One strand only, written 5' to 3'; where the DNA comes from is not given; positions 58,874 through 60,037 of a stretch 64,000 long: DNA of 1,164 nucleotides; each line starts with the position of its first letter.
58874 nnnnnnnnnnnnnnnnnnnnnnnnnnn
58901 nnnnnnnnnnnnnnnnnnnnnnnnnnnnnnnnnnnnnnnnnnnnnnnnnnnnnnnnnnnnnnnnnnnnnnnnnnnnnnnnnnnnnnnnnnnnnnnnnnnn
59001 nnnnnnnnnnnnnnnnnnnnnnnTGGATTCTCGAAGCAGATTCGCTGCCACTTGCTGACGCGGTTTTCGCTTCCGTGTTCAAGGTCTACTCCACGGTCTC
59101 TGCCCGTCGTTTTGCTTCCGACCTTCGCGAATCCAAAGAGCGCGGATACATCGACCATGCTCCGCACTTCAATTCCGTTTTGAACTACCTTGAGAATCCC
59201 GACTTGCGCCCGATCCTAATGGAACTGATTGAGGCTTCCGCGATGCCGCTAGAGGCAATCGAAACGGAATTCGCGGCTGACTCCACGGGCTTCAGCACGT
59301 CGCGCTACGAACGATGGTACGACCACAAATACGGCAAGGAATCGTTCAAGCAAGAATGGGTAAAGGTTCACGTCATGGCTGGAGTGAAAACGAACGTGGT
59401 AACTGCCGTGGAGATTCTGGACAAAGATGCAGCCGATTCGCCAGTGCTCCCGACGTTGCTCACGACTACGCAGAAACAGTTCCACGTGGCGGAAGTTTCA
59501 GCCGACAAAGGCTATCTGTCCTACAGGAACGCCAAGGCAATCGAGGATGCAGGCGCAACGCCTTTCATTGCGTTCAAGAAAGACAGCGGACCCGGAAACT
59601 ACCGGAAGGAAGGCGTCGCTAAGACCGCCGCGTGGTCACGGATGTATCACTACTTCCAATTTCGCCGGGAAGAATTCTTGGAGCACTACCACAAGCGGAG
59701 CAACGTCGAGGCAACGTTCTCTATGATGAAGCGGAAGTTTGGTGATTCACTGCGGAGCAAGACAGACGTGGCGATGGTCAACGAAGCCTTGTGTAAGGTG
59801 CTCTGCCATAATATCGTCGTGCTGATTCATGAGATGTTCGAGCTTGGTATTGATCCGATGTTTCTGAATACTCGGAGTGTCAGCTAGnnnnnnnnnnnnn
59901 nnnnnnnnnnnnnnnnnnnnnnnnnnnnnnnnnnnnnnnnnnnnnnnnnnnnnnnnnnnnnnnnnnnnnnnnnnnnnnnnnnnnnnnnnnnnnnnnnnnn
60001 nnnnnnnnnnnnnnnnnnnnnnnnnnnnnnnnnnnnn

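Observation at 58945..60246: IS5-family (IS903-group-like) element inserted into a MITE copy with a clean 9-bp target-site duplication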

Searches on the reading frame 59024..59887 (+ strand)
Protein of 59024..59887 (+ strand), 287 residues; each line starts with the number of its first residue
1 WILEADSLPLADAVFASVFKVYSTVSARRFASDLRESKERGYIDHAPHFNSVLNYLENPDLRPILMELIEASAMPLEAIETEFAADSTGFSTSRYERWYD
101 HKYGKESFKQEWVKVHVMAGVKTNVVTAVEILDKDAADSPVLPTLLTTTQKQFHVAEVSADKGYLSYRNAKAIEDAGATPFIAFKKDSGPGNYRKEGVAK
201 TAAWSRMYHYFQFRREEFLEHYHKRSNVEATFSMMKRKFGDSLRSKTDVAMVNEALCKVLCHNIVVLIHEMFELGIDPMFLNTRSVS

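Call 3: search_protein_families(library=pfam, proteins=[window:59024-59887:+], max_evalue=0.01)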
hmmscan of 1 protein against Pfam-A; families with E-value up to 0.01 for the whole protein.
window:59024-59887:+ (287 aa): 2 families
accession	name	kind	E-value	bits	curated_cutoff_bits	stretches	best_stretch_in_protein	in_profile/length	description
PF01609.27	DDE_Tnp_1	-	8.4e-23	81.6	23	1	82-264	6-200/200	Transposase DDE domain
PF13751.12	DDE_Tnp_1_6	-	0.0057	17.4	25.1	1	212-267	67-124/125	Transposase DDE domain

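Call 4: search_protein_families(library=ncbifam, proteins=[window:59024-59887:+], max_evalue=0.01)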
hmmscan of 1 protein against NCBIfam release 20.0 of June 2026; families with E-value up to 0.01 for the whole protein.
window:59024-59887:+ (287 aa): 9 families
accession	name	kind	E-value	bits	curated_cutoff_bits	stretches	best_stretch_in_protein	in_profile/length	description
NF033579.1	transpos_IS5_2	equivalog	6.1e-34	117.8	140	1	15-265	49-288/289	IS5 family transposase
NF033551.1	transpos_IS1182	equivalog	5.7e-16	58.5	270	2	114-196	269-350/488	IS1182 family transposase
NF033592.1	transpos_IS4_1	equivalog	1.2e-10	41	115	1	83-179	109-201/332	IS4 family transposase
NF033593.1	transpos_ISNCY_1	equivalog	1.4e-10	40.5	325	1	120-267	308-442/444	ISNCY family transposase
NF033581.1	transpos_IS5_4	equivalog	7e-07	28.9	140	1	93-242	137-261/285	IS5 family transposase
NF033559.2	transpos_IS1634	equivalog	1.6e-06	27.4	100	1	46-182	99-236/483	IS1634 family transposase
NF033580.1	transpos_IS5_3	equivalog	3e-05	23.7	110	1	114-236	129-229/258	IS5 family transposase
NF033520.1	transpos_IS982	equivalog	5.1e-05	23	130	1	81-187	72-184/243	IS982 family transposase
NF033578.1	transpos_IS5_1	equivalog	7e-05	22.1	275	1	104-264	274-413/419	IS5 family transposase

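Call 9: find_homologous_proteins(query=window:59024-59887:+, max_evalue=0.00001)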
Query window:59024-59887:+ (287 aa): 7505 proteins with E <= 0.00001 among 8000 candidates; the best 120 are listed.
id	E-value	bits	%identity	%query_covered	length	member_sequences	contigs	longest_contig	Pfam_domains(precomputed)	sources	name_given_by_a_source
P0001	5.7e-151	519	82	96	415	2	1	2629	PF01609.28,PF04434.23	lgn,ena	-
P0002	8.3e-150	516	79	98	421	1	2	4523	PF01609.28,PF04434.23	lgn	-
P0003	9.9e-147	506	79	98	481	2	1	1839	PF01609.28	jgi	jgi:transposase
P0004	1.0e-146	505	79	96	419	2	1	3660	PF01609.28,PF04434.23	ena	-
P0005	5.6e-146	503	77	98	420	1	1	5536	PF01609.28,PF04434.23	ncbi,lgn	-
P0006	2.9e-144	497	77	96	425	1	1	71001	PF01609.28,PF04434.23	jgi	jgi:transposase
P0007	5.9e-137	473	76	96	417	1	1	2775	PF01609.28,PF04434.23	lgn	-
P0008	4.0e-134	464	73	95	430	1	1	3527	PF01609.28,PF04434.23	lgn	-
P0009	7.2e-134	463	73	95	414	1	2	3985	PF01609.28,PF04434.23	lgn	-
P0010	8.9e-134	463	72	96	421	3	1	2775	PF01609.28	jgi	-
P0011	1.7e-132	459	72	95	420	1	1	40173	PF01609.28,PF04434.23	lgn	-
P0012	2.2e-132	458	69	98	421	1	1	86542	PF01609.28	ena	-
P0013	2.6e-132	458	72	95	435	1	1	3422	PF01609.28,PF04434.23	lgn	-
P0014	6.3e-132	457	72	94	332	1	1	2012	PF01609.28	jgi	jgi:transposase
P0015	4.8e-131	454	70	95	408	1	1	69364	PF01609.28,PF04434.23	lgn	-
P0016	1.6e-130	452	71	95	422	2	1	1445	PF01609.28,PF04434.23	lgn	-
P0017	2.1e-130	452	73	95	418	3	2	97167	PF01609.28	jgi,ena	-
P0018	7.9e-130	450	73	95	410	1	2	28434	PF01609.28,PF04434.23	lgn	-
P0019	3.6e-128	445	71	95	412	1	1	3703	PF01609.28,PF04434.23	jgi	jgi:transposase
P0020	5.1e-128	444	69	97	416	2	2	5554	PF01609.28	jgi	jgi:transposase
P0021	1.7e-127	442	70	95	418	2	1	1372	PF01609.28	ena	-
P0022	1.7e-127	442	68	95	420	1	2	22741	PF01609.28,PF04434.23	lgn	-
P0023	8.0e-127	440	70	95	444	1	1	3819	PF01609.28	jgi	jgi:transposase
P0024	3.4e-125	435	69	97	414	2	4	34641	PF01609.28,PF04434.23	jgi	jgi:transposase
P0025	4.5e-125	435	69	96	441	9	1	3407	PF01609.28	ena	-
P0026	7.2e-125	434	68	95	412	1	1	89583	PF01609.28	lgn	-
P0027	1.7e-124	433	68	96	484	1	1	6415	PF01609.28,PF04434.23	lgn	-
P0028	1.9e-124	432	69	96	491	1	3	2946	PF01609.28,PF04434.23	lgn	-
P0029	3.7e-124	432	69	97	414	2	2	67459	PF01609.28,PF04434.23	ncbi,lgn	-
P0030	5.0e-124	431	69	97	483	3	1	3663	PF01609.28,PF04434.23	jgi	-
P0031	1.3e-123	430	69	97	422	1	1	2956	PF01609.28,PF04434.23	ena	-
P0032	1.8e-123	429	67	96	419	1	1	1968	PF01609.28,PF04434.23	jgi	jgi:transposase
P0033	1.8e-123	429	68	96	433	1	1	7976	PF01609.28,PF04434.23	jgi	jgi:transposase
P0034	1.9e-123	429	68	97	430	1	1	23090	PF01609.28,PF04434.23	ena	-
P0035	3.3e-123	428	67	95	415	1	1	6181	PF01609.28,PF04434.23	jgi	-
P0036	2.0e-121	423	68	95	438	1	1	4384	PF01609.28,PF04434.23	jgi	jgi:transposase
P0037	3.8e-121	422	67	98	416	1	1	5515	PF01609.28,PF04434.23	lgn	-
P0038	5.0e-121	421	67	98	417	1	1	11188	PF01609.28,PF04434.23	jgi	jgi:transposase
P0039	1.5e-120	420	68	97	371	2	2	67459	PF01609.28,PF04434.23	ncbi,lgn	-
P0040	3.8e-119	415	77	80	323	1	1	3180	PF01609.28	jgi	jgi:transposase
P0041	7.6e-119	414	65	98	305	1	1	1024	PF01609.28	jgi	-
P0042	9.8e-119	414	67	94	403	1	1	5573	PF01609.28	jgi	jgi:transposase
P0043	1.2e-118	413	66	96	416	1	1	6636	PF01609.28,PF04434.23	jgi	jgi:transposase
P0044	7.4e-118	411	65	98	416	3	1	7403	PF01609.28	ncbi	-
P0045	3.7e-117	409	66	95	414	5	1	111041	PF01609.28,PF04434.23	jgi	jgi:transposase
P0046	6.0e-117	408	66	95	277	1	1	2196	PF01609.28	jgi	-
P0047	7.0e-117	408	65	96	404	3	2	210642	PF01609.28,PF04434.23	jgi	jgi:transposase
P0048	9.7e-117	407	64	96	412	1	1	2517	PF01609.28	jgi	jgi:transposase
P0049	1.2e-116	407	66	95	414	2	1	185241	PF01609.28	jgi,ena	-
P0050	1.5e-116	407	68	95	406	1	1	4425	PF01609.28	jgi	jgi:transposase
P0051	1.6e-116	406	69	94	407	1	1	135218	PF01609.28,PF04434.23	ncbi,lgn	-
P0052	2.2e-116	406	67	95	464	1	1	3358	PF01609.28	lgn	-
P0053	2.6e-116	406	64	98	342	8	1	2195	PF01609.28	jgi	-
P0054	4.9e-116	405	66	95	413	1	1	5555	PF01609.28,PF04434.23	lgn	-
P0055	7.5e-116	404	64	95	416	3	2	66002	PF01609.28,PF04434.23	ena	-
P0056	1.2e-115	404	66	95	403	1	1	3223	PF01609.28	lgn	-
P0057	1.2e-115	404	63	98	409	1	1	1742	PF01609.28,PF04434.23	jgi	jgi:transposase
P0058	1.3e-115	403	64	98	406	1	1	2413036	PF01609.28,PF04434.23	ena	-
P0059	1.4e-115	403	65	95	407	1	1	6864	PF01609.28,PF04434.23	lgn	-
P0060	1.6e-115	403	64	98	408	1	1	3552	PF01609.28,PF04434.23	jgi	jgi:transposase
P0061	1.7e-115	403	66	96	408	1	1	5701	PF01609.28,PF04434.23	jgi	jgi:transposase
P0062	2.4e-115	403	65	98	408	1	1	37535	PF01609.28,PF04434.23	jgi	jgi:transposase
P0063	6.2e-115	401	65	95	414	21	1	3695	PF01609.28,PF04434.23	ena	-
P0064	1.0e-114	401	65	95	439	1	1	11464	PF01609.28,PF04434.23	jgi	jgi:transposase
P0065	1.1e-114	400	63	98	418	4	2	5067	PF01609.28,PF04434.23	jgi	jgi:transposase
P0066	1.1e-114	400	64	95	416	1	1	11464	PF01609.28,PF04434.23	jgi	jgi:transposase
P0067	1.2e-114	400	67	95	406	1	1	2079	PF01609.28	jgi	jgi:transposase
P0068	1.5e-114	400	64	97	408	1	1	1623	PF01609.28,PF04434.23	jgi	-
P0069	2.0e-114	400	64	98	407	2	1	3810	PF01609.28,PF04434.23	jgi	jgi:transposase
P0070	2.0e-114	400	62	98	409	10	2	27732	PF01609.28,PF04434.23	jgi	jgi:transposase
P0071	2.0e-114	400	70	87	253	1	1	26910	PF01609.28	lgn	-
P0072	2.2e-114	399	64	98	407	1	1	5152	PF01609.28,PF04434.23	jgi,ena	-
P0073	2.6e-114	399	64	98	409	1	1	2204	PF01609.28,PF04434.23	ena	-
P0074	2.8e-114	399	63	97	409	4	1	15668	PF01609.28,PF04434.23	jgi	jgi:transposase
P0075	3.4e-114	399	64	98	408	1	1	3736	PF01609.28,PF04434.23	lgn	-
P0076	3.5e-114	399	65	95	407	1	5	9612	PF01609.28,PF04434.23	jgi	jgi:transposase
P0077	4.0e-114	399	64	95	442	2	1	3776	PF01609.28,PF04434.23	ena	-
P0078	4.5e-114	398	64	95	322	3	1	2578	PF01609.28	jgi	-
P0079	4.6e-114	398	64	98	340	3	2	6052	PF01609.28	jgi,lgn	jgi:transposase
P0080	4.7e-114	398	64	98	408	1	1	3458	PF01609.28,PF04434.23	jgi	jgi:transposase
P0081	5.2e-114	398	65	95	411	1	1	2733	PF01609.28,PF04434.23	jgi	-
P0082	6.1e-114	398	64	96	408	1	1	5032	PF01609.28,PF04434.23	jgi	jgi:transposase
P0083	6.6e-114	398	64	95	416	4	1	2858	PF01609.28,PF04434.23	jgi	jgi:transposase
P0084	7.9e-114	398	65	98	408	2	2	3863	PF01609.28,PF04434.23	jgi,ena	jgi:transposase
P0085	7.9e-114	398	65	97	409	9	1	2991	PF01609.28,PF04434.23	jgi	jgi:transposase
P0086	8.9e-114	397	66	95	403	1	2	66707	PF01609.28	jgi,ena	jgi:transposase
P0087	9.4e-114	397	65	95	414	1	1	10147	PF01609.28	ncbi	ncbi:MAG: transposase [Terriglobales bacterium]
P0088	1.0e-113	397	65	95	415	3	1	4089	PF01609.28,PF04434.23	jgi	jgi:transposase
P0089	1.0e-113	397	65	98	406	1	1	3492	PF01609.28,PF04434.23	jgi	jgi:transposase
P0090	1.2e-113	397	64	95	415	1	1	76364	PF01609.28,PF04434.23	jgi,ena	-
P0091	1.2e-113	397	66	95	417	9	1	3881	PF01609.28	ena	-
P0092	1.3e-113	397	65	96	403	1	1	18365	PF01609.28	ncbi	ncbi:MAG: transposase [Terriglobales bacterium]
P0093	1.3e-113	397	65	95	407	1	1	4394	PF01609.28,PF04434.23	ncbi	-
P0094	1.3e-113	397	63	98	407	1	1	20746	PF01609.28,PF04434.23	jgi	jgi:transposase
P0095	1.4e-113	397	65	95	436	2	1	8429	PF01609.28,PF04434.23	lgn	-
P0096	1.4e-113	397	64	98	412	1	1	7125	PF01609.28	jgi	jgi:transposase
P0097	1.5e-113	397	65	97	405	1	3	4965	PF01609.28,PF04434.23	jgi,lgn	jgi:transposase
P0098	1.5e-113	397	64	95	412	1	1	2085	PF01609.28,PF04434.23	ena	-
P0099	1.7e-113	397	65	96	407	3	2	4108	PF01609.28,PF04434.23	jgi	-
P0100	1.7e-113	397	65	97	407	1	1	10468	PF01609.28,PF04434.23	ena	-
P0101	1.7e-113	397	65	97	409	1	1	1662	PF01609.28,PF04434.23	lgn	-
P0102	1.9e-113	396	63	95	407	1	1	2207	PF01609.28,PF04434.23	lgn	-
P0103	1.9e-113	396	64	96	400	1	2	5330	PF01609.28,PF04434.23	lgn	-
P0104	2.0e-113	396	64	95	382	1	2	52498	PF01609.28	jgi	jgi:transposase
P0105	2.1e-113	396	64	96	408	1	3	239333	PF01609.28,PF04434.23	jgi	jgi:transposase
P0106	2.2e-113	396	62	98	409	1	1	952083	PF01609.28,PF04434.23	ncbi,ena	-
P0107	2.4e-113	396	63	98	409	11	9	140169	PF01609.28,PF04434.23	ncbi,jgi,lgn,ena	ncbi:MAG: transposase [Terriglobales bacterium]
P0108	2.6e-113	396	63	97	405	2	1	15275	PF01609.28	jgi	jgi:transposase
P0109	3.1e-113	396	64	98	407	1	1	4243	PF01609.28,PF04434.23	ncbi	-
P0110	3.3e-113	396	63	98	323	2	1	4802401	PF01609.28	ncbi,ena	-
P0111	3.6e-113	396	64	95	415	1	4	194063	PF01609.28,PF04434.23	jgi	jgi:transposase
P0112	3.7e-113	395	64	95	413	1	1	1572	PF01609.28,PF04434.23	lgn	-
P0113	3.7e-113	395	65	95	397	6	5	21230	PF01609.28,PF04434.23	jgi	jgi:transposase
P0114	3.8e-113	395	65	95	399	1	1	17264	PF01609.28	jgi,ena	-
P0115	3.9e-113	395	66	95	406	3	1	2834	PF01609.28,PF04434.23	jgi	jgi:transposase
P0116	4.1e-113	395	66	95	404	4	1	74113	PF01609.28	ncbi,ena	-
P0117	4.6e-113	395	64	96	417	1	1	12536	PF01609.28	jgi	jgi:transposase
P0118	4.7e-113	395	66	95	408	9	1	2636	PF01609.28,PF04434.23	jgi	jgi:transposase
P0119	4.9e-113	395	64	96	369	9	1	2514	PF01609.28,PF04434.23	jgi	jgi:transposase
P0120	4.9e-113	395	65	95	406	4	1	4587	PF01609.28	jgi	jgi:transposase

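Call 10: find_related_loci(query=window:59075-59887:+, collection=genome_contigs, flank=3000)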
Query window:59075-59887:+ (270 aa) in genome_contigs; peptide patterns used: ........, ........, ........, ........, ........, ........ (x = any residue, [..] = any of these).
59 stretches matched a pattern; 39 encode a relative of the query (tblastn E <= 1e-3); 39 distinct loci.
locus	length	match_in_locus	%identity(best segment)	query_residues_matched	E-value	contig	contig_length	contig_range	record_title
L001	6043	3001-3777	68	2-265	3e-122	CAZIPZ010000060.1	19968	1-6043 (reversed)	MAG TPA_asm: uncultured Solibacteraceae bacterium isolate SRP287453_co1_354 genome assembly, contig: NODE_4797_length_19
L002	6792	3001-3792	65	2-264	1e-120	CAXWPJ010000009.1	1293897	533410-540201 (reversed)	MAG: Terriglobia bacterium isolate 1b16e62b-751d-475c-a58a-de564b65d07b genome assembly, contig: contig_9, whole genome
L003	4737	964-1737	64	1-266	2e-119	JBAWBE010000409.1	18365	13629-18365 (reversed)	MAG: Terriglobales bacterium isolate MFD09399_ilm_asm_bin21 k127_81028, whole genome shotgun sequence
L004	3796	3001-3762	61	2-263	2e-113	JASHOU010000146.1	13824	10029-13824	MAG: Terriglobales bacterium isolate JOPF031 JOPF_NEAR_contig_1140832, whole genome shotgun sequence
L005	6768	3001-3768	61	1-264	1e-110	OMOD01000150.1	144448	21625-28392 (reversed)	Acidobacteriaceae bacterium SbA1 strain Peat soil MAG SbA1 genome assembly, contig: SBA1_Contig_55, whole genome shotgun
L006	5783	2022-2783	59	2-263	3e-106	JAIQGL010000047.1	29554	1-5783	MAG: Terriglobia bacterium isolate S3 SRVP18_trench_7_20cm_scaffold_345, whole genome shotgun sequence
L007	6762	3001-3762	60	2-263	3e-106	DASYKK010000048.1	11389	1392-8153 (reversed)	MAG TPA_asm: Candidatus Angelobacter sp. isolate SMAG_U4320 k141_612252, whole genome shotgun sequence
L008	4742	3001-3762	60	2-263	2e-106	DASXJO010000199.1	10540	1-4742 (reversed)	MAG TPA_asm: Candidatus Angelobacter sp. isolate SMAG_U5250 k141_4277030, whole genome shotgun sequence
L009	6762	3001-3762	60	2-263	6e-106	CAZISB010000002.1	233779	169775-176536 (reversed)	MAG TPA_asm: uncultured Acidobacteriaceae bacterium isolate SRP272529_co2_232 genome assembly, contig: NODE_23_length_23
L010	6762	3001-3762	59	2-263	1e-105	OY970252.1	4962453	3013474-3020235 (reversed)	MAG: uncultured Alphaproteobacteria bacterium isolate MFD06092.bin.c.4 genome assembly, chromosome: 1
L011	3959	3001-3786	54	1-265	4e-97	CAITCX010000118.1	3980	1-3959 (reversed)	MAG: uncultured Dehalococcoidia bacterium isolate AlinenSedimentsCore3_bin-0782 genome assembly, contig: bin-0782:118/52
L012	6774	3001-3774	53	2-265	1e-93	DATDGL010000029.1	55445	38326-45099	MAG TPA_asm: Candidatus Angelobacter sp. isolate SMAG_U251 k141_79647, whole genome shotgun sequence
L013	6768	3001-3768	53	1-263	1e-92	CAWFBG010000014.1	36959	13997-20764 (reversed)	MAG: uncultured Planctomycetaceae bacterium isolate MFD09286.bin.1.1 genome assembly, contig: contig_33590, whole genome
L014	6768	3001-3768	53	1-263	1e-92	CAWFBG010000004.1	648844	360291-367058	MAG: uncultured Planctomycetaceae bacterium isolate MFD09286.bin.1.1 genome assembly, contig: contig_17652, whole genome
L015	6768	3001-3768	52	1-264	2e-92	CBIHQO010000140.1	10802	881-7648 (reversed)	MAG TPA_asm: uncultured Schlesneria sp. isolate SRR18156212_concoct_8 genome assembly, contig: ERZ27336872.2577, whole g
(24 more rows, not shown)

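Call 13: find_encoding_contigs(protein=window:59075-59887:+, flank=3000, max_places=10)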
Protein window:59075-59887:+ (270 aa): 1 contig read that carries it; 1 place shown.
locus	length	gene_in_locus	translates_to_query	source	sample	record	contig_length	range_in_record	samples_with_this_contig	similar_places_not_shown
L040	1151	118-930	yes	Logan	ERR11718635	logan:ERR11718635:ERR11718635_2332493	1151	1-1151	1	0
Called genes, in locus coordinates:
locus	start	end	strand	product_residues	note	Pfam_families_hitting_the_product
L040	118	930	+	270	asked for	PF01609:DDE_Tnp_1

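Call 14: find_encoding_contigs(protein=P0002, flank=2000, max_places=4)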
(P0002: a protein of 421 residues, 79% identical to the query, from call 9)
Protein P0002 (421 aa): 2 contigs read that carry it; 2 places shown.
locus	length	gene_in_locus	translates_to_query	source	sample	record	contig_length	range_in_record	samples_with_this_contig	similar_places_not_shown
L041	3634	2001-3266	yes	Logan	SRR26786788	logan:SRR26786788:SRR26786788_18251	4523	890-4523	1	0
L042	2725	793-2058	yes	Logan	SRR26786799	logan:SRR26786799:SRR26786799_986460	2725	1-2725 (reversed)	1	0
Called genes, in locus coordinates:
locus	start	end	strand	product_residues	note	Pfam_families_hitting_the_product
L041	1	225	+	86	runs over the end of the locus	-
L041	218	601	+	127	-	-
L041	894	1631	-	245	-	-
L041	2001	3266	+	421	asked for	PF04434:SWIM (faint), PF01609:DDE_Tnp_1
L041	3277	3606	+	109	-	-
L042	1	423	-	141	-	?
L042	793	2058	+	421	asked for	PF04434:SWIM (faint), PF01609:DDE_Tnp_1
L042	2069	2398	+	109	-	-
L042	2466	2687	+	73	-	-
